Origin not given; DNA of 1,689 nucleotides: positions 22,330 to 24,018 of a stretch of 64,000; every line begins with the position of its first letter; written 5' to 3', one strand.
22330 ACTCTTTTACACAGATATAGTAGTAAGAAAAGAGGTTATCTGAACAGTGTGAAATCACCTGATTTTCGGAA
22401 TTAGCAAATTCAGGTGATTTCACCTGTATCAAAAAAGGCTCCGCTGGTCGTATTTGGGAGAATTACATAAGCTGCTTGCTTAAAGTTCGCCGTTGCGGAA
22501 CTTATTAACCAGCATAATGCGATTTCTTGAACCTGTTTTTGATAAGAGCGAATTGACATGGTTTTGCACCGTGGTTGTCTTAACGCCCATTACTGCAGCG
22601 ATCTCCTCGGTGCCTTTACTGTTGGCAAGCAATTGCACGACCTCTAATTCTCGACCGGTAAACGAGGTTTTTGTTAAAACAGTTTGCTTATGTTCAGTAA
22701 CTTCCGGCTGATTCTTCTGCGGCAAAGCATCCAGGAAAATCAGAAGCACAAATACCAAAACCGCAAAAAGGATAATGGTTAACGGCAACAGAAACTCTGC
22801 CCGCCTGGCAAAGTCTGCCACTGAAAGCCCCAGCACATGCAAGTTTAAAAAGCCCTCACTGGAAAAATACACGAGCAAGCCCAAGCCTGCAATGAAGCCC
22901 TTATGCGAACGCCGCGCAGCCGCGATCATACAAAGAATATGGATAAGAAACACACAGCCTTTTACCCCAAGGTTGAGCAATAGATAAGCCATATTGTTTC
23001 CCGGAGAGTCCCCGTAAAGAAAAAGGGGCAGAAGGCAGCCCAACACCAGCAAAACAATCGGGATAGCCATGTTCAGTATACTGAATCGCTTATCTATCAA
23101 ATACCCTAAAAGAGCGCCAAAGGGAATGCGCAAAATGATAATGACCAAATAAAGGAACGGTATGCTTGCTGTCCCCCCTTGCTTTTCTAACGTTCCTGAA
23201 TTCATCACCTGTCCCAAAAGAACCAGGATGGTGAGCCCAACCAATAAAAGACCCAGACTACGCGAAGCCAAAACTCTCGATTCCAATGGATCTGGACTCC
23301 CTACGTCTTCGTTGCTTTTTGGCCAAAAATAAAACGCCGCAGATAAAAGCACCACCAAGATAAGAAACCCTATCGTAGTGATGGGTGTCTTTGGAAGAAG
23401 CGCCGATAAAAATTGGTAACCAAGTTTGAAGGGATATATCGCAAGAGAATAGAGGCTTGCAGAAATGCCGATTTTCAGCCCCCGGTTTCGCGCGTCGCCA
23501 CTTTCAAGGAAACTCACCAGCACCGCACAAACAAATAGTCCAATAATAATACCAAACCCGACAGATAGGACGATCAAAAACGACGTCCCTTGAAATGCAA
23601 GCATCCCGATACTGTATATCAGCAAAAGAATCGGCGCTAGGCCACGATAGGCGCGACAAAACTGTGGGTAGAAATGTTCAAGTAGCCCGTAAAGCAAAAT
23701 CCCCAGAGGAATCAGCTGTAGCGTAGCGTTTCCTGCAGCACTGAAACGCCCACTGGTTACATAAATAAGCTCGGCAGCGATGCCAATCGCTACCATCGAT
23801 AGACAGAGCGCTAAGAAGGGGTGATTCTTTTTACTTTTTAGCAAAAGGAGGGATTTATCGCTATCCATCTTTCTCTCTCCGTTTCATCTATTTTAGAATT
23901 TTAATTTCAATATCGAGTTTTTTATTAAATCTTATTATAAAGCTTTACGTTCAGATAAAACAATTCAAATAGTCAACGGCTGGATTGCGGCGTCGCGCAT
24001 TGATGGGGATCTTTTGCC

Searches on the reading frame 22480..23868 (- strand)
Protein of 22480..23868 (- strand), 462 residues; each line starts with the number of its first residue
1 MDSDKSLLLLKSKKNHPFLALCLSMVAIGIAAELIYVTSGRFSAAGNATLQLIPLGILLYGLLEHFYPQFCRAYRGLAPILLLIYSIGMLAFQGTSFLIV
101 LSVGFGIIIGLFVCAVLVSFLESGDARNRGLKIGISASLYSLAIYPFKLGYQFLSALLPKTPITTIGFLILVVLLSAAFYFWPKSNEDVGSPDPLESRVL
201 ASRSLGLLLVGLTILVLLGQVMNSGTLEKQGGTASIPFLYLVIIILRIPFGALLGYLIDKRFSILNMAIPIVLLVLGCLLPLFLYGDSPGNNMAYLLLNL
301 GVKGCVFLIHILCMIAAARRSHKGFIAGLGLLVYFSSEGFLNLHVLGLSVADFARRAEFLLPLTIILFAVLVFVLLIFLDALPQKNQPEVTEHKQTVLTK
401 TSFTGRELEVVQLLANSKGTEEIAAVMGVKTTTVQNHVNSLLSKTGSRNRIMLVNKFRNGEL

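Call 6: search_protein_families(library=ncbifam, proteins=[window:22480-23868:-], max_evalue=0.1)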
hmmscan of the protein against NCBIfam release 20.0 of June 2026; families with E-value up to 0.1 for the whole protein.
window:22480-23868:- (462 aa): 18 families
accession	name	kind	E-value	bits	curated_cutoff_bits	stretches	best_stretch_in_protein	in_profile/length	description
NF052366.1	photon_PedR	equivalog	9.8e-10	38.5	120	1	403-455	3-55/74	photosynthetic electron transport-dependent transcriptional regulator PedR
TIGR03020.2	EpsA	equivalog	4.4e-08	33.1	170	1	374-457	158-245/247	XrtB/PEP-CTERM-associated transcriptional regulator EpsA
NF047402.1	TransRegVisN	equivalog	1.6e-06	27.6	250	1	400-450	183-233/246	transcriptional regulator VisN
NF047785.1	respo_reg_MadR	equivalog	7.7e-05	22.1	300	1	398-451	144-197/209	MadR family response regulator transcription factor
NF007708.0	PRK10403.1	equivalog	0.00012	21.6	343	1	402-452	153-203/215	nitrate/nitrite response regulator protein NarP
NF003420.0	PRK04841.1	equivalog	0.00068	17.8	537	1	386-451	826-887/903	HTH-type transcriptional regulator MalT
TIGR03541.1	reg_near_HchA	equivalog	0.00084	18.9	215.6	1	400-446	169-215/232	PA1136 family autoinducer-binding transcriptional regulator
NF007685.0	PRK10360.1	equivalog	0.0016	18.3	258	1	399-456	134-191/196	response regulator transcription factor UhpA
NF007935.0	PRK10651.1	equivalog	0.0021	17.3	250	1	395-451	148-204/216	two-component system response regulator NarL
TIGR01884.1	cas_HTH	subfamily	0.0026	17.2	60.2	1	397-444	134-183/202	CRISPR-associated CARF protein Csa3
NF041673.1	transregRamA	equivalog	0.0028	16.8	500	1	399-458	215-274/280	acetate metabolism transcriptional regulator RamA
NF007505.1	PRK10100.1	equivalog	0.0048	16.6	250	1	392-452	134-194/204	biofilm master transcriptional regulator CsgD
NF047403.1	TransRegVisR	equivalog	0.006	16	300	1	397-456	153-212/220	transcriptional regulator VisR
NF041232.1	BagY_FevT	exception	0.0075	15.2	700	1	397-456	291-350/367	LuxR family transcriptional regulator BagY/FevT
NF052445.1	RespRegMctR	equivalog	0.0081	15.6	300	1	398-445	140-187/205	two-component system response regulator MctR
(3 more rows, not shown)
